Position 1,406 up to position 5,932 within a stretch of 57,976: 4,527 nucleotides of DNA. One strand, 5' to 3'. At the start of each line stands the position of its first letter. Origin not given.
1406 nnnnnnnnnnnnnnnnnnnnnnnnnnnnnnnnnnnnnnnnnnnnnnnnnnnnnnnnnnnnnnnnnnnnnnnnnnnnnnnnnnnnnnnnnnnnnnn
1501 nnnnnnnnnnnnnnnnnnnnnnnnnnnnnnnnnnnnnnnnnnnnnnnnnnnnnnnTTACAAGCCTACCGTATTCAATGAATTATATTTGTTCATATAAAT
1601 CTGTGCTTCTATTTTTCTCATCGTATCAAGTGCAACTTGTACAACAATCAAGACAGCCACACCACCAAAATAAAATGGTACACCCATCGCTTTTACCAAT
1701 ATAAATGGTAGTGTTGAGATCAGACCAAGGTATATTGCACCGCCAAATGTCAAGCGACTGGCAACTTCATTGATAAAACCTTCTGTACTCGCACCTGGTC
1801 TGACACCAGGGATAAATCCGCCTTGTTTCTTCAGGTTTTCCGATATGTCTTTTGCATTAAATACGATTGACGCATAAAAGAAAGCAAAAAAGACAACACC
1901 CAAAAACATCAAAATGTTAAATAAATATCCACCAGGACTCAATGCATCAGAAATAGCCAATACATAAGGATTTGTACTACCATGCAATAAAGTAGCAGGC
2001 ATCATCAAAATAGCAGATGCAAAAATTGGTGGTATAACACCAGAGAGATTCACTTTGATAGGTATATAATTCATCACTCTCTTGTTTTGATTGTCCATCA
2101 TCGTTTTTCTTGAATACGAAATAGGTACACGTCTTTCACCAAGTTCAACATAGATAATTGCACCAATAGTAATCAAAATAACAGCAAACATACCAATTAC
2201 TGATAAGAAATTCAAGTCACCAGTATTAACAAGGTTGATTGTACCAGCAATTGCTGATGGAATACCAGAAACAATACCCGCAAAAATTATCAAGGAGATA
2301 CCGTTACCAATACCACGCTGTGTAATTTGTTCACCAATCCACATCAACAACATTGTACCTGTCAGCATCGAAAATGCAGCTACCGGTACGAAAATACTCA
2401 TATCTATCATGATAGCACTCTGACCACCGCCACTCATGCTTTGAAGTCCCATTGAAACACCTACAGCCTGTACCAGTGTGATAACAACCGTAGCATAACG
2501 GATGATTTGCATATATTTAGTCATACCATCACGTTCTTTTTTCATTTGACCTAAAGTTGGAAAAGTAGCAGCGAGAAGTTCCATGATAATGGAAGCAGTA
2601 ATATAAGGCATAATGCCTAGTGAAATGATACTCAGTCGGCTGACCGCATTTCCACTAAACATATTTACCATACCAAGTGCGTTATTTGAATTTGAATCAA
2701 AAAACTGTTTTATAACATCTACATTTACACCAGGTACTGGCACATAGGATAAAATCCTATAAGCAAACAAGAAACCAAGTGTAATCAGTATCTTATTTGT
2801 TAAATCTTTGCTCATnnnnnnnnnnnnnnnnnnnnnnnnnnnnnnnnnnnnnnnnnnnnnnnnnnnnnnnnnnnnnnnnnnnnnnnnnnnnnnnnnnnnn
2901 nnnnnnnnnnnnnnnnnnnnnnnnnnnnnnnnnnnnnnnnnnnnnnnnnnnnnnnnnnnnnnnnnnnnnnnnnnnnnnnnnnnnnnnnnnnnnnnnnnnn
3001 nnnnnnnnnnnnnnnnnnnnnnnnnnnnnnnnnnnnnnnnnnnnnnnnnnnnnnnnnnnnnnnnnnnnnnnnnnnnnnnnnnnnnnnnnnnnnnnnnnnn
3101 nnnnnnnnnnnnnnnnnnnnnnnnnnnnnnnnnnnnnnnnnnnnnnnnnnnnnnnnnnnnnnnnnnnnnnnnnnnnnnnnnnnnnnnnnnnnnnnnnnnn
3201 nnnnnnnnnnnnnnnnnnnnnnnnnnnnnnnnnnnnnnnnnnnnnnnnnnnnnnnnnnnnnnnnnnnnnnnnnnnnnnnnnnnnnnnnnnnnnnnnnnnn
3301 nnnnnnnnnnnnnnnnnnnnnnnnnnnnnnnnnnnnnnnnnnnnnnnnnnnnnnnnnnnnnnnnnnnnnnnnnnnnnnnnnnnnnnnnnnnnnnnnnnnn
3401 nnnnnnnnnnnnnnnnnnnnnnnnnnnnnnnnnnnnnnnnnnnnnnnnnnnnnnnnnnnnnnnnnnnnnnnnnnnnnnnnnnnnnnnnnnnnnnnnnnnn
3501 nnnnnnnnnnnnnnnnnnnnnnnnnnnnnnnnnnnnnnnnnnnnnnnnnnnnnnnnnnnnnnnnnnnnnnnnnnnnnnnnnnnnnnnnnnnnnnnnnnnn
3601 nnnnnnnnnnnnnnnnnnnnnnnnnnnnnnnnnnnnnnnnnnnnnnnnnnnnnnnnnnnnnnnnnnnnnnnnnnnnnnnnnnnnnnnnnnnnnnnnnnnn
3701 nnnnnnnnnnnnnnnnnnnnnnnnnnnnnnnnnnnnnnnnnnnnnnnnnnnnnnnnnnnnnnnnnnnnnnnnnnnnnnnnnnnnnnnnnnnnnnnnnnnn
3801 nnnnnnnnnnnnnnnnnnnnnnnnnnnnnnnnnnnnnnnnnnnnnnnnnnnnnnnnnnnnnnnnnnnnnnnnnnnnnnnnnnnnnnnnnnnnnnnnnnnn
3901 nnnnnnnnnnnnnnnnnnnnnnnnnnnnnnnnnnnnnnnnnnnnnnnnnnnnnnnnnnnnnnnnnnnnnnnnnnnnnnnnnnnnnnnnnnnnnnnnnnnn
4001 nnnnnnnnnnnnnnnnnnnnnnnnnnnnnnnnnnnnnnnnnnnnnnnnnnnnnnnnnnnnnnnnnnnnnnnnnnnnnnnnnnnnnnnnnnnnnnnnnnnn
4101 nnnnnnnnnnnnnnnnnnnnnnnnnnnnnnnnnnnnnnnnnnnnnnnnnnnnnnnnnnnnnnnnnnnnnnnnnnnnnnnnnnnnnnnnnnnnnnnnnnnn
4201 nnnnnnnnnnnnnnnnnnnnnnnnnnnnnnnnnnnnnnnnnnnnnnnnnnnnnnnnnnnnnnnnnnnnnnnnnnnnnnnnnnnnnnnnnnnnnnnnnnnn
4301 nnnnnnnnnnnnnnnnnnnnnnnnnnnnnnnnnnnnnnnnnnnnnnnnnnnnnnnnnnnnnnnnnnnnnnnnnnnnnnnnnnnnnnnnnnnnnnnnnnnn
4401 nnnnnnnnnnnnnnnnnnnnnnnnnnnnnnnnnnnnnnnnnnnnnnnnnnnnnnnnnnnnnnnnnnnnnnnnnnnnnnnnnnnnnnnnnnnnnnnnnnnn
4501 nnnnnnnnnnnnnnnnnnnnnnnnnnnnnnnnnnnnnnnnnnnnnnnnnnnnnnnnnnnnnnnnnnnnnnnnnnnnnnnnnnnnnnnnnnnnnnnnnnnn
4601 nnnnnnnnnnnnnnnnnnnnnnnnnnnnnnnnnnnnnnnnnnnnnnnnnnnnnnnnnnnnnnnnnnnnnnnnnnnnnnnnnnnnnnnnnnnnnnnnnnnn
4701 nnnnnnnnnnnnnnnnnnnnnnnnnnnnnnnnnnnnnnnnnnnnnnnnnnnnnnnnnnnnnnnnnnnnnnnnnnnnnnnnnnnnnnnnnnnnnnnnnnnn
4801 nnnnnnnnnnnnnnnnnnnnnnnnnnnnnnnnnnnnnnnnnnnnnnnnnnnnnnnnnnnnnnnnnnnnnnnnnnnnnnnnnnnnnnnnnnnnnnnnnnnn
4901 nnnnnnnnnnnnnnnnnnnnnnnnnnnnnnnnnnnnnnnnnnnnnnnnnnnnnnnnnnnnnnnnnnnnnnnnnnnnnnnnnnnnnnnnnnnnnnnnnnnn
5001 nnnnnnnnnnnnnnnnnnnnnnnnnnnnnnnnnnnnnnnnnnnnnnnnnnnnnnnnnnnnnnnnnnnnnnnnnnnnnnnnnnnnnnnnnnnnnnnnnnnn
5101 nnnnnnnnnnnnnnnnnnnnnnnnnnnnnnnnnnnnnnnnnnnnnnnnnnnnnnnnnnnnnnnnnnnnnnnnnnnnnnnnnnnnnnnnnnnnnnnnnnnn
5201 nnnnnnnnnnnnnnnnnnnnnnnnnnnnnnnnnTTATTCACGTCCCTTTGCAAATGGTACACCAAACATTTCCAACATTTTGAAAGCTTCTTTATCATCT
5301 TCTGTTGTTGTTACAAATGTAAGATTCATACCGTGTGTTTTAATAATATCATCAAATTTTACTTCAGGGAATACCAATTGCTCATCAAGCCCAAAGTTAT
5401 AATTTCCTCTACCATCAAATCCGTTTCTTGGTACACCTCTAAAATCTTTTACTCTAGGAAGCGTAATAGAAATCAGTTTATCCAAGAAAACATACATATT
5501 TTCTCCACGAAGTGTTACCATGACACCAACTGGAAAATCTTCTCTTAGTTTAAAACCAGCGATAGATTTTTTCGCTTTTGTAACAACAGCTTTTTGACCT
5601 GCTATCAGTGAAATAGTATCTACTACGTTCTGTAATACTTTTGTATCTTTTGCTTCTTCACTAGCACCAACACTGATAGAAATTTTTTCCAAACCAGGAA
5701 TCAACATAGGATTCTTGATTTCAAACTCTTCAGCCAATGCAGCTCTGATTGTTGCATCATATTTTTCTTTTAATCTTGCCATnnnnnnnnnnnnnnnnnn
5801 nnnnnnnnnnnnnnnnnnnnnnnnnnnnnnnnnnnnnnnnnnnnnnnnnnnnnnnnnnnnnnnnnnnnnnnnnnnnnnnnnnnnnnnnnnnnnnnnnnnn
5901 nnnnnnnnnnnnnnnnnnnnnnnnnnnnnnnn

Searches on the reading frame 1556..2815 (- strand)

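Call 41: search_protein_families(library=pfam, proteins=[window:1556-2815:-], max_evalue=0.00001)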
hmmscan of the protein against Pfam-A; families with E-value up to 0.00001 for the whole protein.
window:1556-2815:- (419 aa): 1 family
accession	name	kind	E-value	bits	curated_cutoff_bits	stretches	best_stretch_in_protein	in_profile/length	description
PF00344.25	SecY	-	8.7e-96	321.3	32.2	1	62-399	1-306/306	SecY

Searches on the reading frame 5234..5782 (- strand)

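Call 41: search_protein_families(library=pfam, proteins=[window:5234-5782:-], max_evalue=0.00001)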
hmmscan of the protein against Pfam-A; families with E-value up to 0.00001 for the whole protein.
window:5234-5782:- (182 aa): 2 families
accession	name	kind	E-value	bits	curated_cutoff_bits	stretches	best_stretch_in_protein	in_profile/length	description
PF00673.26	Ribosomal_L5_C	-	1.2e-35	121.9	27.8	1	84-177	1-94/94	ribosomal L5P family C-terminus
PF00281.24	Ribosomal_L5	-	2.1e-20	73.2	34.9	1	24-80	1-57/57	Ribosomal protein L5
